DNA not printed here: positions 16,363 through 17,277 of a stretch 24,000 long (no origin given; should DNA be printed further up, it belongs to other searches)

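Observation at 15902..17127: Translationally coupled pair of paralogous unknown proteins at the distal end of the Fur-controlled block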

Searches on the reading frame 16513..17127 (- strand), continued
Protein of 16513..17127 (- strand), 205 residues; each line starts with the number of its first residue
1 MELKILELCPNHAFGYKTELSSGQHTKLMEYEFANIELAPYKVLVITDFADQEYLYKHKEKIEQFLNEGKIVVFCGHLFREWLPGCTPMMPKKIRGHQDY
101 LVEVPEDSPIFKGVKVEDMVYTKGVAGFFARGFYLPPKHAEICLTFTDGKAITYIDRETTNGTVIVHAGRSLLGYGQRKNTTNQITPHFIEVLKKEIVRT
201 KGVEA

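Call 69: find_encoding_contigs(protein=P0398, flank=10000, max_places=3)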
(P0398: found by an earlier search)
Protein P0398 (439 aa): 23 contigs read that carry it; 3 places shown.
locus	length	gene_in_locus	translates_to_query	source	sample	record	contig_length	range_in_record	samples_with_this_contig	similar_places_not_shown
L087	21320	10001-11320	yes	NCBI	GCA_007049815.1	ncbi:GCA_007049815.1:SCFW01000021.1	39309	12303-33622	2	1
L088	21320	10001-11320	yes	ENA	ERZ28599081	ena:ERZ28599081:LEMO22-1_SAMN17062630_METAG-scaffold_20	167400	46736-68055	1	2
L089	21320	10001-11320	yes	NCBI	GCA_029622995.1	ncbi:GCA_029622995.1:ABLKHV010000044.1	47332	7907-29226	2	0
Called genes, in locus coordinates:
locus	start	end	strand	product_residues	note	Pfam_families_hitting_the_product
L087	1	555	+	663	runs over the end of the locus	PF02534:T4SS-DNA_transf, PF10412:TrwB_AAD_bind, PF12696:TraG-D_C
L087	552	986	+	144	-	-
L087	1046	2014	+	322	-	PF00437:T2SSE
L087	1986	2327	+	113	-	PF04956:TrbC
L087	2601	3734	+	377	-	PF04610:TrbL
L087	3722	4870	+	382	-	PF03743:TrbI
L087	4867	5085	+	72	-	PF10038:DUF2274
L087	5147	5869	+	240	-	PF06414:Zeta_toxin, PF13671:AAA_33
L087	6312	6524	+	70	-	PF13986:DUF4224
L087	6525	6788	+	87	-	-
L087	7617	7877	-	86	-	PF10038:DUF2274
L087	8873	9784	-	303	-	PF00126:HTH_1, PF03466:LysR_substrate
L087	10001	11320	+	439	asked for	-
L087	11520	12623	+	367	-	PF01497:Peripla_BP_2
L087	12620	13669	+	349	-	PF01032:FecCD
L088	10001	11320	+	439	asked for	-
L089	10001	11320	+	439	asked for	-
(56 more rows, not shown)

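Call 70: find_encoding_contigs(protein=P0254, flank=10000, max_places=1)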
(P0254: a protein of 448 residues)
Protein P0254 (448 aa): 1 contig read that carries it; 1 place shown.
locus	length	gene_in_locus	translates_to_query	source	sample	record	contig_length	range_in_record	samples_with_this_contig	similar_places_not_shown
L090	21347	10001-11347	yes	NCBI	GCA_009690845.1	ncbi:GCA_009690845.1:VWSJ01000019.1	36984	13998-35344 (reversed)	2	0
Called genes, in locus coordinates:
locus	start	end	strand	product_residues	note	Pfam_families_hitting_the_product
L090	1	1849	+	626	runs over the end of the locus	PF00012:HSP70, PF06723:MreB_Mbl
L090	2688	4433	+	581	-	PF11412:DsbD_N, PF02683:DsbD_TM, PF13386:DsbD_2, PF00085:Thioredoxin, PF13098:Thioredoxin_2, PF13899:Thioredoxin_7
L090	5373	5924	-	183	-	PF00593:TonB_dep_Rec_b-barrel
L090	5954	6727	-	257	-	PF07715:Plug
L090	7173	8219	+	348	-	PF01497:Peripla_BP_2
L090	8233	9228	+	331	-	PF01032:FecCD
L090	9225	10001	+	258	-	PF02463:SMC_N (weak), PF00005:ABC_tran, PF13304:AAA_21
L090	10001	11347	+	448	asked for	-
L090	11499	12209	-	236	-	PF02348:CTP_transf_3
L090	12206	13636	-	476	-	PF14821:Thr_synth_N, PF00291:PALP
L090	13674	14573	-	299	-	PF13472:Lipase_GDSL_2 (faint)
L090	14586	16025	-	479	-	PF03062:MBOAT, PF13813:MBOAT_2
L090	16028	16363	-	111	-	PF03091:CutA1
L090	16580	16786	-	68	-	-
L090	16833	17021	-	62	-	-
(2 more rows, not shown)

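Call 71: find_encoding_contigs(protein=P0261, flank=10000, max_places=1)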
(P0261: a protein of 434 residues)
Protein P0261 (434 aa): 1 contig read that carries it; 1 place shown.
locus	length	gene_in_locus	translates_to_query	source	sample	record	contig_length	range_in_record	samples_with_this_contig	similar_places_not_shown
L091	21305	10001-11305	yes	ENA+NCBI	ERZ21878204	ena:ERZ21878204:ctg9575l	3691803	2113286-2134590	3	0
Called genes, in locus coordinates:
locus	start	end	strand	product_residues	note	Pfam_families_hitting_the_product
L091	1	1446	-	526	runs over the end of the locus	PF07690:MFS_1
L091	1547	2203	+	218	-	PF00440:TetR_N, PF16859:TetR_C_11, PF14246:TetR_C_7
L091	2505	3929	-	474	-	PF00696:AA_kinase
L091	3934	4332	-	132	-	PF06339:Ectoine_synth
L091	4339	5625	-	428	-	PF00202:Aminotran_3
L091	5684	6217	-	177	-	PF00583:Acetyltransf_1, PF13508:Acetyltransf_7 (weak)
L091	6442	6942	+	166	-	PF01325:Fe_dep_repress (faint), PF22381:Staph_reg_Sar_Rot (weak), PF01047:MarR, PF12802:MarR_2, PF13463:HTH_27 (weak)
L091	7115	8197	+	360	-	PF01497:Peripla_BP_2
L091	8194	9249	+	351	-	PF01032:FecCD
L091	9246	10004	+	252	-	PF00005:ABC_tran, PF02463:SMC_N (faint), PF13304:AAA_21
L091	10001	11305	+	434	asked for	-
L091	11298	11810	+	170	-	-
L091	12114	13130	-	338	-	PF08240:ADH_N, PF16912:Glu_dehyd_C (weak), PF00107:ADH_zinc_N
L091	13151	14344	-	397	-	PF07690:MFS_1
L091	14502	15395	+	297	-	PF00126:HTH_1, PF03466:LysR_substrate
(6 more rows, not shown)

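Call 72: find_encoding_contigs(protein=P0323, flank=10000, max_places=1)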
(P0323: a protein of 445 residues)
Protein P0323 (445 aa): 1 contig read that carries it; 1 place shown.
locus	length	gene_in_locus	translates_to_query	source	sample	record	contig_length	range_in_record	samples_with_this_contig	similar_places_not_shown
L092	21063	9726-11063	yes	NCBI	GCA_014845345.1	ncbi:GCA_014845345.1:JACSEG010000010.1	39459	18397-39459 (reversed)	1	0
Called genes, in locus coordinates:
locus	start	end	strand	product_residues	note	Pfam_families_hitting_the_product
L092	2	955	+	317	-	?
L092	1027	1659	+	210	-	PF01618:MotA_ExbB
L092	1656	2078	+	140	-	PF02472:ExbD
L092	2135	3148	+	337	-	-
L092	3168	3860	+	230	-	PF00702:Hydrolase, PF13419:HAD_2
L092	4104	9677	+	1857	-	PF04513:Baculo_PEP_C (faint), PF20421:DHR-2_Lobe_C (faint), PF01442:Apolipoprotein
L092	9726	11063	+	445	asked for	-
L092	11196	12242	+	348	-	PF01497:Peripla_BP_2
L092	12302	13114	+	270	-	PF02463:SMC_N (faint), PF13476:AAA_23 (weak), PF00005:ABC_tran, PF13175:AAA_15 (faint), PF13304:AAA_21 (faint)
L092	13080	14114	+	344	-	PF01032:FecCD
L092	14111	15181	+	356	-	PF01032:FecCD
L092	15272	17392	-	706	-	PF03118:RNA_pol_A_CTD (faint), PF21999:IMS_HHH_1 (faint), PF04545:Sigma70_r4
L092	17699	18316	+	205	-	PF01025:GrpE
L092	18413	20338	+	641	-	PF00012:HSP70, PF06723:MreB_Mbl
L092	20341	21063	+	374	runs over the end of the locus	PF00226:DnaJ, PF01556:DnaJ_C, PF00684:DnaJ_CXXCXGXG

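Call 78: search_solved_structures(query=A4, max_evalue=10, show_alignments=2)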
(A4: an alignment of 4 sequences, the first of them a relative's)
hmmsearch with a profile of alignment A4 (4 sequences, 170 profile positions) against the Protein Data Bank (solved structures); distinct sequences matched with E-value up to 10: 1.
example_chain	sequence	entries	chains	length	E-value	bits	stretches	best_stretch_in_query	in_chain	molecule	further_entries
6ut3_A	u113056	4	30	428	1.1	11.9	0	114-150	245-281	GTPase subunit of restriction endonuclease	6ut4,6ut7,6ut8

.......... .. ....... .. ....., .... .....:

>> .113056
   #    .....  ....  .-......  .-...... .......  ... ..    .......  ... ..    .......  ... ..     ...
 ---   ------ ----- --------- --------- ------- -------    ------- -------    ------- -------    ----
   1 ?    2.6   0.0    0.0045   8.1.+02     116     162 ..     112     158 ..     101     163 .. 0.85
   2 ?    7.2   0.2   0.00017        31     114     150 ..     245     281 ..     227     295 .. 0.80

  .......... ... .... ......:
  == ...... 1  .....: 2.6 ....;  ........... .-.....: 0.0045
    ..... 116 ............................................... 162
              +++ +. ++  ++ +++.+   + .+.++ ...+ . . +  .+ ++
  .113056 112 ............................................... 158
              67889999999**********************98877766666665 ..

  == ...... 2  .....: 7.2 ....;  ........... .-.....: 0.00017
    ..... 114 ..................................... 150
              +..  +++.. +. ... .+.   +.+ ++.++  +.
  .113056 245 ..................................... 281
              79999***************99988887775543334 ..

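Call 79: search_protein_families(library=pfam, alignment_id=A4, max_evalue=5)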
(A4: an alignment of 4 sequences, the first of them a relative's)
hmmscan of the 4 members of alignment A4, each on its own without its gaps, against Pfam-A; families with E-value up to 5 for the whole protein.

A. member 1, L003:9308-9829:+ (174 aa): 0 families

B. families by the number of members that match (of 4 scanned): 2 families
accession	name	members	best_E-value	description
PF02663.19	FmdE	2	0.00066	FmdE, Molybdenum formylmethanofuran dehydrogenase operon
PF03633.20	Glyco_hydro_65C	1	0.036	Glycosyl hydrolase family 65, C-terminal domain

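Call 91: find_encoding_contigs(protein=P0253, flank=10000, max_places=1)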
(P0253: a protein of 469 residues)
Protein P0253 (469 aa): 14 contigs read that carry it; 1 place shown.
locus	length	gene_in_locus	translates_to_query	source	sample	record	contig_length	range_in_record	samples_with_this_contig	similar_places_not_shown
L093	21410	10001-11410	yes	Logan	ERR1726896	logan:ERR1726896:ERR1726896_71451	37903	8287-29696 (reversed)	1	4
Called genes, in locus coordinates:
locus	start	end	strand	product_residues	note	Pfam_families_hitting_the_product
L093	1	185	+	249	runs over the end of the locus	PF00005:ABC_tran, PF13304:AAA_21 (faint)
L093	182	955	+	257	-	PF00528:BPD_transp_1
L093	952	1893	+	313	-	PF13379:NMT1_2, PF09084:NMT1, PF12974:Phosphonate-bd (faint)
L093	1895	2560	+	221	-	PF03070:TENA_THI-4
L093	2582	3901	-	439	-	PF13795:HupE_UreJ_2, PF04955:HupE_UreJ (weak)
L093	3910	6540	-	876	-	PF00528:BPD_transp_1, PF00005:ABC_tran, PF13191:AAA_16 (faint), PF13401:AAA_22 (faint), PF13304:AAA_21 (weak), PF00005:ABC_tran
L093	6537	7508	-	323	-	PF19300:BPD_transp_1_N (weak), PF00528:BPD_transp_1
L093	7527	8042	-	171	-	-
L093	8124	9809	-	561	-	PF00496:SBP_bac_5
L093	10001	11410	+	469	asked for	PF13709:DUF4159 (faint)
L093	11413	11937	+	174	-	PF05163:DinB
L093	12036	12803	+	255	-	PF01925:TauE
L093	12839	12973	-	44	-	-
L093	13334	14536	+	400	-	PF02515:CoA_transf_3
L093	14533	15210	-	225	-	PF13489:Methyltransf_23, PF08241:Methyltransf_11, PF08242:Methyltransf_12, PF13649:Methyltransf_25 (weak), PF13847:Methyltransf_31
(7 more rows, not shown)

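Call 92: find_encoding_contigs(protein=P0316, flank=10000, max_places=1)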
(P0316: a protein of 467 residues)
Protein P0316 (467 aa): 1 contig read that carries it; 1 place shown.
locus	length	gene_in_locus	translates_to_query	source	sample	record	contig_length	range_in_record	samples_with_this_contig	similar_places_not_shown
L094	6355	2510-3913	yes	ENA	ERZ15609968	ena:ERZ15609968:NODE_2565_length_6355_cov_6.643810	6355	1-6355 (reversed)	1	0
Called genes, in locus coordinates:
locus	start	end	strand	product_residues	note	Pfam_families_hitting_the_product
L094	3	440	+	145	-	?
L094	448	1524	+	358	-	PF01032:FecCD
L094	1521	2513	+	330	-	PF00005:ABC_tran, PF13304:AAA_21 (weak)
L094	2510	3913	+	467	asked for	-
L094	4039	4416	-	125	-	PF00583:Acetyltransf_1, PF13673:Acetyltransf_10, PF13508:Acetyltransf_7, PF08445:FR47 (weak)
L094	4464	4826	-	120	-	-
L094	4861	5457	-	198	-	PF01810:LysE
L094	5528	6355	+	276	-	?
